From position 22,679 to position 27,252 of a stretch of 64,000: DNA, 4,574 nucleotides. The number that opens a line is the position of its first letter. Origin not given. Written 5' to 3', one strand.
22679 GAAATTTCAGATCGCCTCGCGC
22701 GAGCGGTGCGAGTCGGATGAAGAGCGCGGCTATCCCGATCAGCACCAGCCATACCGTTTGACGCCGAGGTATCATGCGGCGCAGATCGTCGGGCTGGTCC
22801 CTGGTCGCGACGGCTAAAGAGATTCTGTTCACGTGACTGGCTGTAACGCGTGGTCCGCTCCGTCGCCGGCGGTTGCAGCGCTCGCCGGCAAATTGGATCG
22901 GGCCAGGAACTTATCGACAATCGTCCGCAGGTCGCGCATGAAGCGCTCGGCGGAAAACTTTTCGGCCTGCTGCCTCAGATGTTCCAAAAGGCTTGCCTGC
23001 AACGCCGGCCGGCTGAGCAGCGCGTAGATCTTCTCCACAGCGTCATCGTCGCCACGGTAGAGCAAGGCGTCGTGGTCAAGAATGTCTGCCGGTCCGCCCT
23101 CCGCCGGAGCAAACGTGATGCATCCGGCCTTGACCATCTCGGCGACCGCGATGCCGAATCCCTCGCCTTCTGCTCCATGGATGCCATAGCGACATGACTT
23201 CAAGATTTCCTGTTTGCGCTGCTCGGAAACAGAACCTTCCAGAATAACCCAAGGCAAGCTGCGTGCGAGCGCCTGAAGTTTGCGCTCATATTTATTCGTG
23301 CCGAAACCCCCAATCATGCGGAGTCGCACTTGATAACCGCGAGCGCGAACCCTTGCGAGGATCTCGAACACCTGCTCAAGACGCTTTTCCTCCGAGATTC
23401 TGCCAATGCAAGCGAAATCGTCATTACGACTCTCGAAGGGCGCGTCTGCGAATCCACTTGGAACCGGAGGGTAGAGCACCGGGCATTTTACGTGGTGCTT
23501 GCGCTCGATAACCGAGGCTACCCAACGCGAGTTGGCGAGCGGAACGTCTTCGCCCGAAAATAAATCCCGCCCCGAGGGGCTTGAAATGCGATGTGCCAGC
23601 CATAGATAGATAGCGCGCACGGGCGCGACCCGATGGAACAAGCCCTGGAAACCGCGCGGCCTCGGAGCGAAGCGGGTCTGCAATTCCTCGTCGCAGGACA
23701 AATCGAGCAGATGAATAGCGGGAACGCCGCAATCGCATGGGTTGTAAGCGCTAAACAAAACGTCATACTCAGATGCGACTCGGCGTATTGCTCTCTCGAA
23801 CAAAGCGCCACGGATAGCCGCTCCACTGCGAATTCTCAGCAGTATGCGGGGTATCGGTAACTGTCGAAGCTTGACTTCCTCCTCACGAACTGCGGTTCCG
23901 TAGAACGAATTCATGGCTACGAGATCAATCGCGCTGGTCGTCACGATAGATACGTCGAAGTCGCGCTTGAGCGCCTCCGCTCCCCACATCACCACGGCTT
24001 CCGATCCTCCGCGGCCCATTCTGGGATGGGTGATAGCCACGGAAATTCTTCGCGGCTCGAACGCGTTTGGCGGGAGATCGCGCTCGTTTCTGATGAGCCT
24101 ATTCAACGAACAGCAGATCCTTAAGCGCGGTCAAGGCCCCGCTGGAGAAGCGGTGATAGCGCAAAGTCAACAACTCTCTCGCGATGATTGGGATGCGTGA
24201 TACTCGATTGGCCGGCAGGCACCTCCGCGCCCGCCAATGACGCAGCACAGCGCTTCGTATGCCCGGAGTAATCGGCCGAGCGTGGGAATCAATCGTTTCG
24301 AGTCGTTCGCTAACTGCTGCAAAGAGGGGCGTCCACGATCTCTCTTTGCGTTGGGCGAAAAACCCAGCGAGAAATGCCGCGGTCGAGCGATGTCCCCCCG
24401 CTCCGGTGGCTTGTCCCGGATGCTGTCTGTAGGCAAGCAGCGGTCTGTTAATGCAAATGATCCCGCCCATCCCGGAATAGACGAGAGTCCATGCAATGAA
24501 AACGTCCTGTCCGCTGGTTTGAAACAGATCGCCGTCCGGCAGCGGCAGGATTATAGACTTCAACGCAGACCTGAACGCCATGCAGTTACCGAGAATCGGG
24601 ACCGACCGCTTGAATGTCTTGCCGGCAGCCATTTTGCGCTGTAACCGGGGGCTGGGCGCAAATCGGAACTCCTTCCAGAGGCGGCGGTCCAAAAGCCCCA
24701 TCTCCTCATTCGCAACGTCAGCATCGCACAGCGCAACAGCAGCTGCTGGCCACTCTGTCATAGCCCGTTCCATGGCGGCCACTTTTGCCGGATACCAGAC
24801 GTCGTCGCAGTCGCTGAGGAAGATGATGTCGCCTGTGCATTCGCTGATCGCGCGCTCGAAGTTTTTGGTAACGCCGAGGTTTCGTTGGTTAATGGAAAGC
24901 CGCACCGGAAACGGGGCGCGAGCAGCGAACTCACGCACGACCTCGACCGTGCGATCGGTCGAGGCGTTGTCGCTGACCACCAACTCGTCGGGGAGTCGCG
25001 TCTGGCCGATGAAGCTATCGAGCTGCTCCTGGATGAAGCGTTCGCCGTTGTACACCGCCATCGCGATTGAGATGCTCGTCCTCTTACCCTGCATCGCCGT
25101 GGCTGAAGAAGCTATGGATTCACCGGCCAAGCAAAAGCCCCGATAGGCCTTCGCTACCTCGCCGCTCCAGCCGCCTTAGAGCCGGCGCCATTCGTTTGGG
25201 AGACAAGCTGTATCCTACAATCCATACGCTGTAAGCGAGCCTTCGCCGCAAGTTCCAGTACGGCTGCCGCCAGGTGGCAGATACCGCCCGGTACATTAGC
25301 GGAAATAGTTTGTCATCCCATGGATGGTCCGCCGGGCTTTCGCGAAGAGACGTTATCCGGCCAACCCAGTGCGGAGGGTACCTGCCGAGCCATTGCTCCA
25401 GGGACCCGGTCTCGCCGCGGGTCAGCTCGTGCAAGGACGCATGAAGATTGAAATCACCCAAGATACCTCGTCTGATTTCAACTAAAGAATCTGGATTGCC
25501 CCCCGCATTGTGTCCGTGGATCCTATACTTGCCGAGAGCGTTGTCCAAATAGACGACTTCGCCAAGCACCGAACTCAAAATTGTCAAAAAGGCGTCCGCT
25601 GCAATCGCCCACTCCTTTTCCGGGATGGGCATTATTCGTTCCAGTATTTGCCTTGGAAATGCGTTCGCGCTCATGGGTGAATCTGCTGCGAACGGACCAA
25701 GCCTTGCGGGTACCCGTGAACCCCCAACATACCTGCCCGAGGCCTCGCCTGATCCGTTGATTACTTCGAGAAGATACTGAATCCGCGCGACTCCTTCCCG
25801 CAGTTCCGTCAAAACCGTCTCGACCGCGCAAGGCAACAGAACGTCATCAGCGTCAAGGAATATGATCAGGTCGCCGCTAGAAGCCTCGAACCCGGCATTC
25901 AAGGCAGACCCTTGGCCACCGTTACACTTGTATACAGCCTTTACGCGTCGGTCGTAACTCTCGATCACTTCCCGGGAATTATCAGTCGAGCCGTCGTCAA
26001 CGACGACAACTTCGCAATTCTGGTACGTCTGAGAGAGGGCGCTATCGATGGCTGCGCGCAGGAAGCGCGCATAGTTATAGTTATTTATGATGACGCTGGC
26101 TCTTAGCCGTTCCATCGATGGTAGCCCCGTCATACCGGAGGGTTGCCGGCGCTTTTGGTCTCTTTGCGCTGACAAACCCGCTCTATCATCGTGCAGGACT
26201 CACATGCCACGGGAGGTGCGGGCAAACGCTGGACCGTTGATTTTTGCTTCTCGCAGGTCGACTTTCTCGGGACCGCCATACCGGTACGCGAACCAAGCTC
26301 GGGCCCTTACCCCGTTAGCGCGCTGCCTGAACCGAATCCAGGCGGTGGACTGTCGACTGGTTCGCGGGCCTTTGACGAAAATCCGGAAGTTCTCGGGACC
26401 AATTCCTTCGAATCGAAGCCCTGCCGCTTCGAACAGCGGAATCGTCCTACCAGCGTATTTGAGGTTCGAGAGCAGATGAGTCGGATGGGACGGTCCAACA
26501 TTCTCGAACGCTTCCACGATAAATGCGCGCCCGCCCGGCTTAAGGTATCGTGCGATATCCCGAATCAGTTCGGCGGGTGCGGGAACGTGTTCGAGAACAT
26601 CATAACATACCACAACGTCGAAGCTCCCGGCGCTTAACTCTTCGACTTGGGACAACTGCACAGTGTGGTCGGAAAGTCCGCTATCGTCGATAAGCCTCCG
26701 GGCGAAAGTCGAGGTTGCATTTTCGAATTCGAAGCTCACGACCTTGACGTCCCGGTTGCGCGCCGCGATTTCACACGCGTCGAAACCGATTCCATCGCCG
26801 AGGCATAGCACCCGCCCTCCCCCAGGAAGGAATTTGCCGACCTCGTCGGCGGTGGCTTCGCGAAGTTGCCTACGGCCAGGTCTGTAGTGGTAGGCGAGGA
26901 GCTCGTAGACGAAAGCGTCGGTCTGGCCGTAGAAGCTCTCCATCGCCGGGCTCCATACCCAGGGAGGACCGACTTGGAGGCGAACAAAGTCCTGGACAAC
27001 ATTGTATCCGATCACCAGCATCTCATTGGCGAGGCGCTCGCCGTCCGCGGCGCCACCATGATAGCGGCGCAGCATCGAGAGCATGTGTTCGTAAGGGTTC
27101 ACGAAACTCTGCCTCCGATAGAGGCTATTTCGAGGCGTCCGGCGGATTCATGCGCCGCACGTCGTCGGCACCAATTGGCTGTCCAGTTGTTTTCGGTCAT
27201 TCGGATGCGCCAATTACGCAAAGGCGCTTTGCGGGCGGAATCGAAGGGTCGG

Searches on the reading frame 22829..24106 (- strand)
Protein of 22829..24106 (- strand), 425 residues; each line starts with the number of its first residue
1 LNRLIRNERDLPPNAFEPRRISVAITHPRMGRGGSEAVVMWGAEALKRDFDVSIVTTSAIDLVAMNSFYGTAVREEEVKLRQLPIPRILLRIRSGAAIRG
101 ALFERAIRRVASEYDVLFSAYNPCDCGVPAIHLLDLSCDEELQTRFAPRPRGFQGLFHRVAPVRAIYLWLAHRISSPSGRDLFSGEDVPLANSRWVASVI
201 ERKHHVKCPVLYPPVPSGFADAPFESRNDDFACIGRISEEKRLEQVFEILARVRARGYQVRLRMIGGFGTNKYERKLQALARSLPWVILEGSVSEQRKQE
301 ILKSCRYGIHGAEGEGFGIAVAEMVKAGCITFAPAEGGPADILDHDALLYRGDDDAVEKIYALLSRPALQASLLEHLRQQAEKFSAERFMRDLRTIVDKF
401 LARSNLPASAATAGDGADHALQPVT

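Call 8: search_protein_families(library=pfam, proteins=[window:22829-24106:-], max_evalue=0.001)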
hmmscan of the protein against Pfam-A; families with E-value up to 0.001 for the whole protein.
window:22829-24106:- (425 aa): 2 families
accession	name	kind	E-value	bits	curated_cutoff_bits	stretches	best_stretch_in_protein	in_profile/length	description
PF00534.26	Glycos_transf_1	-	6.5e-16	58.8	26.4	1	227-382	14-170/172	Glycosyl transferases group 1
PF13692.12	Glyco_trans_1_4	-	6e-12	46.4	27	1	231-364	4-140/142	Glycosyl transferases group 1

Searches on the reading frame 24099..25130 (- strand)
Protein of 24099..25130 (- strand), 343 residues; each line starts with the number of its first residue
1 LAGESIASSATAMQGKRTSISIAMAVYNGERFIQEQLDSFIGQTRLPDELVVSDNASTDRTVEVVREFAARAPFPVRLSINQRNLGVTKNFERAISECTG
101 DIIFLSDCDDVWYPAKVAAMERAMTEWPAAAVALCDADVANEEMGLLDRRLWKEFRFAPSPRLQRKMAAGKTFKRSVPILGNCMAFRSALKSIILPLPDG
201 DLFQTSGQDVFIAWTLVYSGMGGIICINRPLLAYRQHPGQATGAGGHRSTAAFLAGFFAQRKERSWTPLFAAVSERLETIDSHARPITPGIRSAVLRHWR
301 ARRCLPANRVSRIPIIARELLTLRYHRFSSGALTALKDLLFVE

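Call 5: search_protein_families(library=pfam, proteins=[window:24099-25130:-], max_evalue=0.01)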
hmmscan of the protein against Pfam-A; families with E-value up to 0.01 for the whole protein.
window:24099-25130:- (343 aa): 3 families
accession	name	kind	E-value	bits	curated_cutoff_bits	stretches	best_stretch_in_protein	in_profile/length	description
PF00535.33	Glycos_transf_2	-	7.6e-24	85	23.3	1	21-191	1-165/168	Glycosyl transferase family 2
PF13641.12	Glyco_tranf_2_3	-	7.7e-12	46.1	27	1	20-213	3-191/230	Glycosyltransferase like family 2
PF10111.15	Glyco_tranf_2_2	-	5.8e-07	29.7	27.3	1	22-149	4-136/276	Glycosyltransferase like family 2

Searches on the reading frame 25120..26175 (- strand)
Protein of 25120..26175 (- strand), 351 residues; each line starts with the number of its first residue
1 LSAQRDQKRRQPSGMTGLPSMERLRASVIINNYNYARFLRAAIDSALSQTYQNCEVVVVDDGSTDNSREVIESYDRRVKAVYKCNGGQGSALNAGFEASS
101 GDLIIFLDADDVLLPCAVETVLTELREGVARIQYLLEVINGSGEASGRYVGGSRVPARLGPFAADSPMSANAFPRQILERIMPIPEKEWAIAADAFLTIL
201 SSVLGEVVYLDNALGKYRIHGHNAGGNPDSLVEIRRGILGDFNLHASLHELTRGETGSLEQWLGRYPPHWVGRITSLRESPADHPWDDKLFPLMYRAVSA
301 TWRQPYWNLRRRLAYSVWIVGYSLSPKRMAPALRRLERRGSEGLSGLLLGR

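Call 5: search_protein_families(library=pfam, proteins=[window:25120-26175:-], max_evalue=0.01)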
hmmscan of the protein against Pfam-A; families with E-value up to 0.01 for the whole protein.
window:25120-26175:- (351 aa): 4 families
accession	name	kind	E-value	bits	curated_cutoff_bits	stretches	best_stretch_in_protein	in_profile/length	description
PF00535.33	Glycos_transf_2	-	3e-30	105.8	23.3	1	27-129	1-108/168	Glycosyl transferase family 2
PF13641.12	Glyco_tranf_2_3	-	5.7e-13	49.9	27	1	27-140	4-127/230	Glycosyltransferase like family 2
PF10111.15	Glyco_tranf_2_2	-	8.9e-09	35.7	27.3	1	47-121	20-102/276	Glycosyltransferase like family 2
PF13704.12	Glyco_tranf_2_4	-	0.0099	16.8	27.5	0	54-113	20-84/98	Glycosyl transferase family 2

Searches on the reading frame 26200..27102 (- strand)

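Call 5: search_protein_families(library=pfam, proteins=[window:26200-27102:-], max_evalue=0.01)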
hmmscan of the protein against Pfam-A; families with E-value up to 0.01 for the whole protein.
window:26200-27102:- (300 aa): 8 families
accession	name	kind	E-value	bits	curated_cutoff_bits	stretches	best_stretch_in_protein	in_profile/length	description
PF13489.12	Methyltransf_23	-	4.9e-14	52.8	27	1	78-204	3-125/164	Methyltransferase domain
PF08241.18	Methyltransf_11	-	1.6e-13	51.5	21.2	1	99-195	1-95/95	Methyltransferase domain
PF08242.18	Methyltransf_12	-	4.4e-12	47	30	1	101-192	3-97/98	Methyltransferase domain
PF13847.12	Methyltransf_31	-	4.4e-12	46.3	27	1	95-197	4-111/145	Methyltransferase domain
PF13649.12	Methyltransf_25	-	1.8e-11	45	27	1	98-191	1-97/97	Methyltransferase domain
PF05175.20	MTS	-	0.00014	22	23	1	95-197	32-140/170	Methyltransferase small domain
PF02353.26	CMAS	-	0.00016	21.5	27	1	94-175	62-142/273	Mycolic acid cyclopropane synthetase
PF20922.3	Anamorsin_N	-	0.0011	19.2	27.1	1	153-218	39-115/163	Anamorsin, N-terminal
